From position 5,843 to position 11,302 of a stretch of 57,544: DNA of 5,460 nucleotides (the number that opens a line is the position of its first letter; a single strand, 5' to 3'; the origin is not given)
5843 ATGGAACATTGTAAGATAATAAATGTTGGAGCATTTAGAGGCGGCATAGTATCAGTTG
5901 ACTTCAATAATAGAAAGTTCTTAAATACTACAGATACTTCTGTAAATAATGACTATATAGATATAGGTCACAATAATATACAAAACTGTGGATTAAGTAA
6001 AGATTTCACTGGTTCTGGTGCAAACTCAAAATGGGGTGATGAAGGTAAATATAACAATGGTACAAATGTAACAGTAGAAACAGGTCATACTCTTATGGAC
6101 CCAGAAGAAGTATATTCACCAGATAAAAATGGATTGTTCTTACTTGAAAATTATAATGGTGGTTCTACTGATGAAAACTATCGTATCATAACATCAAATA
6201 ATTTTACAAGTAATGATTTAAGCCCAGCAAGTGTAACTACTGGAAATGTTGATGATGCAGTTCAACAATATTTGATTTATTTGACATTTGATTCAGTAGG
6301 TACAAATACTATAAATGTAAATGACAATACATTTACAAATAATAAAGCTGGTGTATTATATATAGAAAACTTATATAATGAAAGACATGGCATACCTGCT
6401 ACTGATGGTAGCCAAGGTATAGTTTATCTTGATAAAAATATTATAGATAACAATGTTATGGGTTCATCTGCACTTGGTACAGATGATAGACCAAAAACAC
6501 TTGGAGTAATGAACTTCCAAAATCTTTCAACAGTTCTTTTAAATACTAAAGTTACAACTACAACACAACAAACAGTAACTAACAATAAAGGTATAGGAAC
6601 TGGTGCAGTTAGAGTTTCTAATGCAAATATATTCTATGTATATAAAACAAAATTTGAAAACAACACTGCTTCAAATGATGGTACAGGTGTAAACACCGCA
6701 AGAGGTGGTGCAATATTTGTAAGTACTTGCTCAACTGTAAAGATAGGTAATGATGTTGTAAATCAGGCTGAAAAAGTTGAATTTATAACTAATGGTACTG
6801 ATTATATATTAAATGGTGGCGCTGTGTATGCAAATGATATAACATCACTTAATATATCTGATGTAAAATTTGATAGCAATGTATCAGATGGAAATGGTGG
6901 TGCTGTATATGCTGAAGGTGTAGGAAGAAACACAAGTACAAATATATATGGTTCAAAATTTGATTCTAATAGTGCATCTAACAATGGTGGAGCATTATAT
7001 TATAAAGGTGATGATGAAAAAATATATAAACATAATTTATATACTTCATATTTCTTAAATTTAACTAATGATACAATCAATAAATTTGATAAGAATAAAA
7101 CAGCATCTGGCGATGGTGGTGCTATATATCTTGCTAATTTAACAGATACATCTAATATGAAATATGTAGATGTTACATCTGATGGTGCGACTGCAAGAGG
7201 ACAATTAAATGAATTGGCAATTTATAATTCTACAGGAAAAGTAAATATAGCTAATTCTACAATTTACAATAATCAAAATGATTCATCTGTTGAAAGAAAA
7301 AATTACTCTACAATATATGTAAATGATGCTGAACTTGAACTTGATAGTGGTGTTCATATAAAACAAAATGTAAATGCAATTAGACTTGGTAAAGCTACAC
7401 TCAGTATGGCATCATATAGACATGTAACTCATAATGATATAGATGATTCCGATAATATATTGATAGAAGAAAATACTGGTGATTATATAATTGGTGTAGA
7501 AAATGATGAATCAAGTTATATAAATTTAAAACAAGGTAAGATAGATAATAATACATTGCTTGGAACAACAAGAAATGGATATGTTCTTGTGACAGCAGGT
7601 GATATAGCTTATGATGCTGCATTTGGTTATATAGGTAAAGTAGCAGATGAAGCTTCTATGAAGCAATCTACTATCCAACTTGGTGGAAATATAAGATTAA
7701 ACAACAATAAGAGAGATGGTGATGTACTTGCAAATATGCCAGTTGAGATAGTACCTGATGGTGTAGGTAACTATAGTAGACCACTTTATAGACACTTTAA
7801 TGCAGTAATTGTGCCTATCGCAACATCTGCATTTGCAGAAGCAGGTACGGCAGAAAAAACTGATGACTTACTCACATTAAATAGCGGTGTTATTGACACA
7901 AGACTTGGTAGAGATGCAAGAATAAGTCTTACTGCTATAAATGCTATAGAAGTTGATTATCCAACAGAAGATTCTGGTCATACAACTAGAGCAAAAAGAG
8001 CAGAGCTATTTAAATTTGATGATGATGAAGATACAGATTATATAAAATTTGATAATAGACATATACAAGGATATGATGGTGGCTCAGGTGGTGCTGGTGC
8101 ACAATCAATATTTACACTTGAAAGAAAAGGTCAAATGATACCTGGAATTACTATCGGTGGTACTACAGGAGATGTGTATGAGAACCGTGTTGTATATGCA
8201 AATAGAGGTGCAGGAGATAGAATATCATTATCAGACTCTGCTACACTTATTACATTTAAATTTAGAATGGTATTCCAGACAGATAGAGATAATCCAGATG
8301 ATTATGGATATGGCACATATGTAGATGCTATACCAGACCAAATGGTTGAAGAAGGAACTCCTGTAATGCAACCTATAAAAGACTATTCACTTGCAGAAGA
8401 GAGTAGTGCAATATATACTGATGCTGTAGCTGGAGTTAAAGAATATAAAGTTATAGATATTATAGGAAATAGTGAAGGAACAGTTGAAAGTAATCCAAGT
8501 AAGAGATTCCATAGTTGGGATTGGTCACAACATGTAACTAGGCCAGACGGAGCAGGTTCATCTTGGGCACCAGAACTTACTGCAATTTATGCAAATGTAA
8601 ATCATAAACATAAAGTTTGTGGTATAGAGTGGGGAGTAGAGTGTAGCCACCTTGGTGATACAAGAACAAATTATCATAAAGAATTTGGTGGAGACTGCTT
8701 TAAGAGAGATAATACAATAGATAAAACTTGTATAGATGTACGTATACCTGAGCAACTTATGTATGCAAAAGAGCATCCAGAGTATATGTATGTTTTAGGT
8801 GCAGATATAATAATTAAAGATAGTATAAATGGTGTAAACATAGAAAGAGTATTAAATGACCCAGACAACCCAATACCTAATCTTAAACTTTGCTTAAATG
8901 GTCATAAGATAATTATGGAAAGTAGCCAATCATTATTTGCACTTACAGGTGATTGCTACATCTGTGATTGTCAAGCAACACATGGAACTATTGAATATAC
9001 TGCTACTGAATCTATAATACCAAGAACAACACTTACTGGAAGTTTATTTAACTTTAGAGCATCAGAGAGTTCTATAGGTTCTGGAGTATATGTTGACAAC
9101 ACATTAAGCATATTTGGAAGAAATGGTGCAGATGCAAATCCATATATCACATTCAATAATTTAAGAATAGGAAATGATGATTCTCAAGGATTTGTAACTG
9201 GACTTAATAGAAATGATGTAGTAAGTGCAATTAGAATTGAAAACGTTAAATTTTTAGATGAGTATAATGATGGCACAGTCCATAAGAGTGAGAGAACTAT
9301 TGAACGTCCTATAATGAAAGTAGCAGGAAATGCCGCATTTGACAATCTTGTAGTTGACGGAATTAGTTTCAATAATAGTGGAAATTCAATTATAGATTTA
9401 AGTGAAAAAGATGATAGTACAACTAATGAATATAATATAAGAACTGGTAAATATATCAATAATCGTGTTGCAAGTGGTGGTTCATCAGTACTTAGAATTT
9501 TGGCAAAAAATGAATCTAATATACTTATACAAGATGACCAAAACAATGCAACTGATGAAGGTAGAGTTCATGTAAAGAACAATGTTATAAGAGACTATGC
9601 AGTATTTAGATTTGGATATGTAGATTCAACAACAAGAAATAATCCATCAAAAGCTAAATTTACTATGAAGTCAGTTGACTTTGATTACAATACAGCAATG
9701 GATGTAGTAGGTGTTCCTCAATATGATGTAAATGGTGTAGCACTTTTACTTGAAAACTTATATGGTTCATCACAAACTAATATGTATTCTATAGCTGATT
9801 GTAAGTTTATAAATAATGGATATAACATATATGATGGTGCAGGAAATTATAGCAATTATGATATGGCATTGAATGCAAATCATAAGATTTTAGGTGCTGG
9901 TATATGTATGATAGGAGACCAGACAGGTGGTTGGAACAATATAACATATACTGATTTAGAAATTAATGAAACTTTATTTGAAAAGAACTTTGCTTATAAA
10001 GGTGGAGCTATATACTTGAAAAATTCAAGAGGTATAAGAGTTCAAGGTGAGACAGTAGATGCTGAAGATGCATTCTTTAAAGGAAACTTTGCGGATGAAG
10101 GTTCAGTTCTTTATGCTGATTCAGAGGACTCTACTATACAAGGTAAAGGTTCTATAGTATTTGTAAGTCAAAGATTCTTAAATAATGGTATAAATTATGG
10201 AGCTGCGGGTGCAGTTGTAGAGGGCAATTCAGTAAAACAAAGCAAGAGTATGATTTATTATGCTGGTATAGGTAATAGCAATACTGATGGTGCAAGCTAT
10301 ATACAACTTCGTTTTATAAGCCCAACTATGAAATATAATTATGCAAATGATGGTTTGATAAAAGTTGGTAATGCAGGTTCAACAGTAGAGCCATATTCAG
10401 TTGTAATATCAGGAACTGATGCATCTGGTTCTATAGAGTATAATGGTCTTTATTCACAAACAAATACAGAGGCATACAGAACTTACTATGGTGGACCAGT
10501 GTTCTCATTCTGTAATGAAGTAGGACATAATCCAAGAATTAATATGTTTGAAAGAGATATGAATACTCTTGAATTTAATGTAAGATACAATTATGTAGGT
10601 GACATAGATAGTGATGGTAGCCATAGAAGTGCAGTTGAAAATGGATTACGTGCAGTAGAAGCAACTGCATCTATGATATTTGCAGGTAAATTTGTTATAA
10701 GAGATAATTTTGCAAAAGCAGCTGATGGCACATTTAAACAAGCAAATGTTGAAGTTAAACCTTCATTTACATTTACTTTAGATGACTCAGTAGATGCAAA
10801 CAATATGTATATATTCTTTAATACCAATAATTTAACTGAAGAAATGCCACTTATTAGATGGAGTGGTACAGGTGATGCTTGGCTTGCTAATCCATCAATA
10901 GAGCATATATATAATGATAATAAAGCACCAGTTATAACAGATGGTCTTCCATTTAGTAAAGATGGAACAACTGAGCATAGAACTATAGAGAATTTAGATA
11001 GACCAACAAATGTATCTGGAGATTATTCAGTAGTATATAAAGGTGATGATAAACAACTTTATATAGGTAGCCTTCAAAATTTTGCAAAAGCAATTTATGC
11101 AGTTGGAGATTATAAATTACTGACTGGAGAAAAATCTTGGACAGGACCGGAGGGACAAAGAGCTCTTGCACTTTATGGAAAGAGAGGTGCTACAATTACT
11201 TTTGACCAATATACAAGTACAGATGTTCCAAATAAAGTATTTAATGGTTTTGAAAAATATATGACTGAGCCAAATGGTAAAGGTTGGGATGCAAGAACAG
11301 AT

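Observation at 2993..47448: Tandem pair of >7300-aa paralogous surface proteins filling about three quarters of the window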

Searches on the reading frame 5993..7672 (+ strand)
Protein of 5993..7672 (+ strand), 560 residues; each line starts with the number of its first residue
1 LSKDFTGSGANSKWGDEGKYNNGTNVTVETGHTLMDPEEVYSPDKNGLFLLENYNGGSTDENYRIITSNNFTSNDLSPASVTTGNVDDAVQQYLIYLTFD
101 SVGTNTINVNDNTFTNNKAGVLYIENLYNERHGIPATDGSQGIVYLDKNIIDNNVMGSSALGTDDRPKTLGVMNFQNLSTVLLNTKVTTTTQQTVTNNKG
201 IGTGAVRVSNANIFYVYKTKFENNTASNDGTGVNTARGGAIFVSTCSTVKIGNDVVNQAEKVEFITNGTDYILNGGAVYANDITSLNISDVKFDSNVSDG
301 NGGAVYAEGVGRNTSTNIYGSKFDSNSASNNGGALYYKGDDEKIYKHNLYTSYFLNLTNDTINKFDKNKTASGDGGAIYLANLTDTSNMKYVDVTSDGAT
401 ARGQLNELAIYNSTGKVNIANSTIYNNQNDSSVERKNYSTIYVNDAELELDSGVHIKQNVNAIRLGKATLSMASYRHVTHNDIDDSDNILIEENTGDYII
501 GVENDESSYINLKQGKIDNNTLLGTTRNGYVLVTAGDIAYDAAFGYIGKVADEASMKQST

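Call 62: search_protein_families(library=pfam, proteins=[window:5993-7672:+], max_evalue=1)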
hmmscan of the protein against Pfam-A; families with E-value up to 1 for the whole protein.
window:5993-7672:+ (560 aa): 1 family
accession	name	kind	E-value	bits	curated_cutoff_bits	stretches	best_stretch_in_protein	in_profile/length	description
PF02415.23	Chlam_PMP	-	6e-08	32.6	20.6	4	290-308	1-19/19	Chlamydia polymorphic membrane protein (Chlamydia_PMP) repeat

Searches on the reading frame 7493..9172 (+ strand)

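Call 62: search_protein_families(library=pfam, proteins=[window:7493-9172:+], max_evalue=1)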
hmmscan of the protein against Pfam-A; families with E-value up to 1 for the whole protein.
window:7493-9172:+ (560 aa): 1 family
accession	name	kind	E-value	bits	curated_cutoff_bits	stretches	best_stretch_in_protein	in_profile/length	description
PF10907.13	DUF2749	-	0.018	15.5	25.5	1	150-181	31-62/72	Protein of unknown function (DUF2749)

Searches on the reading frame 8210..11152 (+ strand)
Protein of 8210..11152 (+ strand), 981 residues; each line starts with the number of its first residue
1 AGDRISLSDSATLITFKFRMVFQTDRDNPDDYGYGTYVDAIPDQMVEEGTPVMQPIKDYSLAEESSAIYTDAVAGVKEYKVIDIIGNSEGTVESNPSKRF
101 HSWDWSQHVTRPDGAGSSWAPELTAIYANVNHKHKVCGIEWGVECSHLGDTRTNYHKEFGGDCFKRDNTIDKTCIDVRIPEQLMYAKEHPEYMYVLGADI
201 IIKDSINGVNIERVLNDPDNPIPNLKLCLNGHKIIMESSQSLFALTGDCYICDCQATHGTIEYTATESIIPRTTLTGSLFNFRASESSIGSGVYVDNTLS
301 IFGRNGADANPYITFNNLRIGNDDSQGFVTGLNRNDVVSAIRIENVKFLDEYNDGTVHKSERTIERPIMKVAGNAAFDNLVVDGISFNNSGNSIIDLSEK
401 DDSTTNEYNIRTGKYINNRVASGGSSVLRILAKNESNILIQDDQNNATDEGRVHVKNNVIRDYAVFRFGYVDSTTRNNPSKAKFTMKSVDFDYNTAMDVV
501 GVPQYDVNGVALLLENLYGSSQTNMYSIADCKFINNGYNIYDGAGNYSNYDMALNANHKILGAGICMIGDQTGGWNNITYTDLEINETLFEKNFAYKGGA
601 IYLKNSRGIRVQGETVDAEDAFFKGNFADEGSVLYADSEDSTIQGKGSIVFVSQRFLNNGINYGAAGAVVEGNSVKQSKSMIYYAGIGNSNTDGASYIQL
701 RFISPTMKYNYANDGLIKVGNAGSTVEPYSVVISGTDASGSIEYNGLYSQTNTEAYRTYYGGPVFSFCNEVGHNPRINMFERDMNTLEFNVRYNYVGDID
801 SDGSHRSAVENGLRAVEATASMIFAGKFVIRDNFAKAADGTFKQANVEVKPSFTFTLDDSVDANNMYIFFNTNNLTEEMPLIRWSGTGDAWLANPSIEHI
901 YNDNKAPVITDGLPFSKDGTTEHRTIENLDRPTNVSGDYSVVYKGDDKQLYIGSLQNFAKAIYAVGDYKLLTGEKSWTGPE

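Call 16: find_homologous_proteins(query=window:8210-11152:+, max_evalue=0.00001)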
Query window:8210-11152:+ (981 aa): 3 proteins with E <= 0.00001 among 8000 candidates.
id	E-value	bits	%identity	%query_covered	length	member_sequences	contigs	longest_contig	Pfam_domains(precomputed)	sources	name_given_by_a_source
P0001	0.0e+0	1159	70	76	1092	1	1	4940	-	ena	-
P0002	1.1e-122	429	49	51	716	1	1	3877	-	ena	-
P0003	6.2e-83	297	35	66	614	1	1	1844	-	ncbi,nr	ncbi:MAG: hypothetical protein IJ593_02365, partial [Lachnospiraceae bacterium]|nr:hypothetical prot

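Call 41: search_protein_representatives(alignment_id=A1)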
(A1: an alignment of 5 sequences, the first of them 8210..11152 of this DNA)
Query: 5 sequences, 856 profile positions. Proteins with E-value up to 0.001 (for the whole library): 187; up to 1e-10: 18; up to 1e-30: 14. The best 150 are listed.
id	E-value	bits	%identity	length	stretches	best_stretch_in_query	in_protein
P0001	0.0e+00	1288.3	-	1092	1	4-728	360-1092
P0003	1.4e-239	814.0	-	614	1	209-805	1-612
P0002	1.4e-228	777.5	-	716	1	4-485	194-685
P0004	1.9e-172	591.8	-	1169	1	190-854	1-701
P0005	3.8e-169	580.9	-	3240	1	4-853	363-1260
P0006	4.8e-160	550.8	-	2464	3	7-855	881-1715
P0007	6.9e-154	530.4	-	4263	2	6-846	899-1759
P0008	2.9e-145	501.9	-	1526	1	203-855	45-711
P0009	4.8e-90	319.2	-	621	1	7-366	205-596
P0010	4.4e-83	296.2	-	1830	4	7-297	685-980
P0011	1.7e-64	234.7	-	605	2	368-854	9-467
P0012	2.7e-57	210.9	-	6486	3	8-808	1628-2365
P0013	7.7e-45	169.7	-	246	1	8-187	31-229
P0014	1.0e-41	159.3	-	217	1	661-843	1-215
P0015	5.0e-19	84.3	-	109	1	584-688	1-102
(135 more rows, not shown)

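Call 42: find_related_loci(query=A1, collection=genome_contigs, flank=10000)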
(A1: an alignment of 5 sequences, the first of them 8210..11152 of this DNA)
Query A1 (981 aa) in genome_contigs; peptide patterns used: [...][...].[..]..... (x = any residue, [..] = any of these).
47 stretches matched a pattern; 5 encode a relative of the query (tblastn E <= 1e-3); 5 distinct loci.
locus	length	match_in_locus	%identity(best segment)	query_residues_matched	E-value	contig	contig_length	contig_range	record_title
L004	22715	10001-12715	40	3-976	0e+0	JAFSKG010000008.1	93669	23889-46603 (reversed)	MAG: Lachnospiraceae bacterium isolate RGIG3219 Goat_Reticulum-2__c100635, whole genome shotgun sequence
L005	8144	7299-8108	46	4-291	6e-66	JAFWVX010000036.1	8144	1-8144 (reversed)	MAG: Lachnospiraceae bacterium isolate RGIG6119 Sheep_Omasum.Co__c2109259, whole genome shotgun sequence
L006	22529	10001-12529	26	4-972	4e-39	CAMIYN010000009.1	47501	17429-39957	MAG: uncultured Lachnospiraceae bacterium isolate SRR12081292_bin.91_metaWRAP_v1.3_MAG genome assembly, contig: ERZ12289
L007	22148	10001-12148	25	4-769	1e-32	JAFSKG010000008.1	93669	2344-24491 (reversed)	MAG: Lachnospiraceae bacterium isolate RGIG3219 Goat_Reticulum-2__c100635, whole genome shotgun sequence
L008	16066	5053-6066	29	3-365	1e-32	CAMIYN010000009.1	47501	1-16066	MAG: uncultured Lachnospiraceae bacterium isolate SRR12081292_bin.91_metaWRAP_v1.3_MAG genome assembly, contig: ERZ12289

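Call 57: predict_structure(alignment_id=A1)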
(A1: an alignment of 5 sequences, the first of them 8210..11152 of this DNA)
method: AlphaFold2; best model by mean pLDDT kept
length: 981 residues; sequences in the alignment: 5
mean_pLDDT: 56.0   pTM: 0.66
mean pLDDT of the five models: 56.0, 51.6, 51.0, 45.9, 43.2
residues with pLDDT >= 90: 56; 70-90: 276; 50-70: 201; < 50: 448
segments of 3 or more residues with pLDDT < 50: 1-172, 266-272, 305-309, 320-325, 353-360, 500-503, 542-545, 665-674, 687-696, 722-724, 738-740, 744-762, 769-773, 782-786, 790-819, 825-827, 831-981
pLDDT, mean of each block of 10 residues (from residue 1): 23 31 28 25 26 24 25 30 28 30 31 36 32 36 32 32 36 60 74 74 70 74 82 75 82 69 55 59 66 74 59 72 55 70 85 46 73 88 84 86 78 88 86 86 68 88 83 60 88 74 57 81 72 81 53 63 80 55 84 86 81 66 83 80 65 82 50 60 65 51 76 72 53 60 44 35 54 54 47 37 39 38 51 42 42 38 38 39 35 33 30 25 23 28 34 34 29 26 23
secondary structure, 60 per line:
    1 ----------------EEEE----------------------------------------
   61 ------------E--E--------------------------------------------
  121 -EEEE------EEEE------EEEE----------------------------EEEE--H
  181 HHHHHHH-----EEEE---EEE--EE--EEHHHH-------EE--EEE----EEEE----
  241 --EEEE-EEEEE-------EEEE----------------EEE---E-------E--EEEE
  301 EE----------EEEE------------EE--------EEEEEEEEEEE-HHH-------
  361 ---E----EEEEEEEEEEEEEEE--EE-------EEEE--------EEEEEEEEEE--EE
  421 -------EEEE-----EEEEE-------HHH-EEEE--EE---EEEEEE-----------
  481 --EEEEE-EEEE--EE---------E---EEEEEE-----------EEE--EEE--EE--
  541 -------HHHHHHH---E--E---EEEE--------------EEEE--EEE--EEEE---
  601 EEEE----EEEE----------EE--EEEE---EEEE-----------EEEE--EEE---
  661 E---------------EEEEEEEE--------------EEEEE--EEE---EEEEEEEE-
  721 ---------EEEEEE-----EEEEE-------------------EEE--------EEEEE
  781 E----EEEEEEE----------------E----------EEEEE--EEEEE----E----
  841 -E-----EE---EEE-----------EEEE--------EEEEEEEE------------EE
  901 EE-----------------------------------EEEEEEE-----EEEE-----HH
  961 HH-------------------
elements in order (helices of 4 or more, strands of 3 or more residues): E17-20 E122-125 E132-135 E142-145 E174-177 H180-187 E193-196 E200-202 H211-214 E226-228 E233-236 E243-246 E248-252 E260-263 E280-282 E297-302 E313-316 E339-349 E369-383 E395-398 E407-416 E428-431 E437-441 E453-456 E464-469 E483-487 E489-492 E510-515 E527-529 E532-534 H548-554 E565-568 E583-586 E589-591 E594-597 E601-604 E609-612 E627-630 E634-637 E649-652 E655-657 E677-684 E699-703 E706-708 E712-719 E730-735 E741-745 E765-767 E776-781 E786-792 E820-824 E827-831 E853-855 E867-870 E879-886 E899-902 E938-944 E950-953 H959-962

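Call 60: fold_search(model_id=the predicted structure, library=pdb)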
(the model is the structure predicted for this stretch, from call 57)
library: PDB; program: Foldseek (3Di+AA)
matches with E <= 10: 125; with E <= 0.001: 0
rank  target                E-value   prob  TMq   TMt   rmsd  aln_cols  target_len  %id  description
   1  7dmk_B                7.4e-02  0.12  0.13  0.16  25.3       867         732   11  PL6 alginate lyase BcAlyPL6 (released 2021-10-06)
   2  8oq1                  9.7e-02  0.33  0.19  0.24  13.9       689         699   10  Crystal structure of tailspike depolymerase (APK14_gp49) from Acinetobacter phage vB_AbaP_APK14 (released 2023-06-07)
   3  2uve_A                1.3e-01  0.25  0.16  0.23  16.6       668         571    9  Structure of Yersinia enterocolitica Family 28 Exopolygalacturonase (released 2007-05-08)
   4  7dmk_C                1.4e-01  0.08  0.10  0.12  24.7       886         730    9  PL6 alginate lyase BcAlyPL6 (released 2021-10-06)
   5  7xza_A                1.4e-01  0.23  0.16  0.29  15.3       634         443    9  Mutant (Y242F) of the N-terminal domain of fucoidan lyase FdlA (released 2022-09-28)
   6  7eea_C                2.2e-01  0.33  0.22  0.30  12.6       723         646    9  Cyanophage Pam1 tailspike receptor-binding domain (released 2021-10-20)
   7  2x6x_A                2.2e-01  0.12  0.13  0.17  17.1       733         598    9  Tailspike protein mutant D339N of E.coli bacteriophage HK620 in complex with hexasaccharide (released 2011-03-02)
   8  6qi5_Q                3.2e-01  0.09  0.12  0.22  15.8       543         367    9  Near Atomic Structure of an Atadenovirus Shows a possible gene duplication event and Intergenera Variations in Cementi (released 2020-08-05)
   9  6g0x_A                3.5e-01  0.11  0.14  0.18  17.5       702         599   10  TAILSPIKE PROTEIN OF E. COLI BACTERIOPHAGE HK620 IN COMPLEX WITH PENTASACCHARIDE (released 2018-04-04)
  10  4avz                  3.5e-01  0.10  0.13  0.17  17.6       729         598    9  Tailspike protein mutant E372Q of E. coli bacteriophage HK620 (released 2012-09-26)
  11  7xzd_B                4.0e-01  0.15  0.16  0.29  16.2       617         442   10  Mutant (F179A) of the N-terminal domain of fucoidan lyase FdlA (released 2022-09-28)
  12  7xze_A                4.0e-01  0.08  0.13  0.21  17.7       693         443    9  Mutant (H176A) of the N-terminal domain of fucoidan lyase FdlA (released 2022-09-28)
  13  7o7t                  4.0e-01  0.04  0.10  0.13  25.4       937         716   10  Structure of the PL6 family alginate lyase Patl3640 from Pseudoalteromonas atlantica T6c in complex with 4-deoxy-L-eryth (released 2021-07-28)
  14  4ozz                  4.2e-01  0.13  0.15  0.25  14.8       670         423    7  Crystal Structure of the periplasmic alginate epimerase AlgG T265N T268M double mutant (released 2015-03-04)
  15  4xle_A                5.0e-01  0.06  0.12  0.16  17.6       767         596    9  Tailspike protein double mutant D339N/E372A of E. coli bacteriophage HK620 in complex with hexasaccharide (released 2016-01-20)
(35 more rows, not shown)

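Call 77: find_related_loci(query=A1, collection=metagenome_contigs, flank=3000)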
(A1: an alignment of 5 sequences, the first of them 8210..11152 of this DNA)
Query A1 (981 aa) in metagenome_contigs; peptide patterns used: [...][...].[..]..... (x = any residue, [..] = any of these).
115 stretches matched a pattern; 2 encode a relative of the query (tblastn E <= 1e-3); 2 distinct loci.
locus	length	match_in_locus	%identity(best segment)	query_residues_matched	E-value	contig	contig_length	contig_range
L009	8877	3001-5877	72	1-979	0e+0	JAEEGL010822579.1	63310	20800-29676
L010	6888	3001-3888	32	4-282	8e-37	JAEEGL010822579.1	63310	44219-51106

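Call 101: search_dna_similar(query=window:8210-11152:+, collection=plasmids, mode=protein, max_evalue=0.00001, max_rows=10)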
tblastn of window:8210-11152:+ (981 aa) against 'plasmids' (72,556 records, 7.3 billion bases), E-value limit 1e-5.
No match.

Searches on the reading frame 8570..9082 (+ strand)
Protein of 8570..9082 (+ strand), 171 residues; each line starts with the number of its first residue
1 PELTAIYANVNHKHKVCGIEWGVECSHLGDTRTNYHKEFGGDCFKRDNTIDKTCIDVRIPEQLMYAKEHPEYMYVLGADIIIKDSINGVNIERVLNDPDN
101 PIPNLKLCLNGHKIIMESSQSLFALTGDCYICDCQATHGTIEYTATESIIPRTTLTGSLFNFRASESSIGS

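Call 79: find_homologous_proteins(query=window:8570-9082:+, max_evalue=0.001)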
Query window:8570-9082:+: 16 candidates shared short words with the query, none scored E <= 0.001.

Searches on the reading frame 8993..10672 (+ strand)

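Call 62: search_protein_families(library=pfam, proteins=[window:8993-10672:+], max_evalue=1)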
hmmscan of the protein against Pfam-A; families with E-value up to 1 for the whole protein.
window:8993-10672:+ (560 aa): 1 family
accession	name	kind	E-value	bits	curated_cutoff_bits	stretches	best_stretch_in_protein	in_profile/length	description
PF02415.23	Chlam_PMP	-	0.0076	16.9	20.6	1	327-342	2-18/19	Chlamydia polymorphic membrane protein (Chlamydia_PMP) repeat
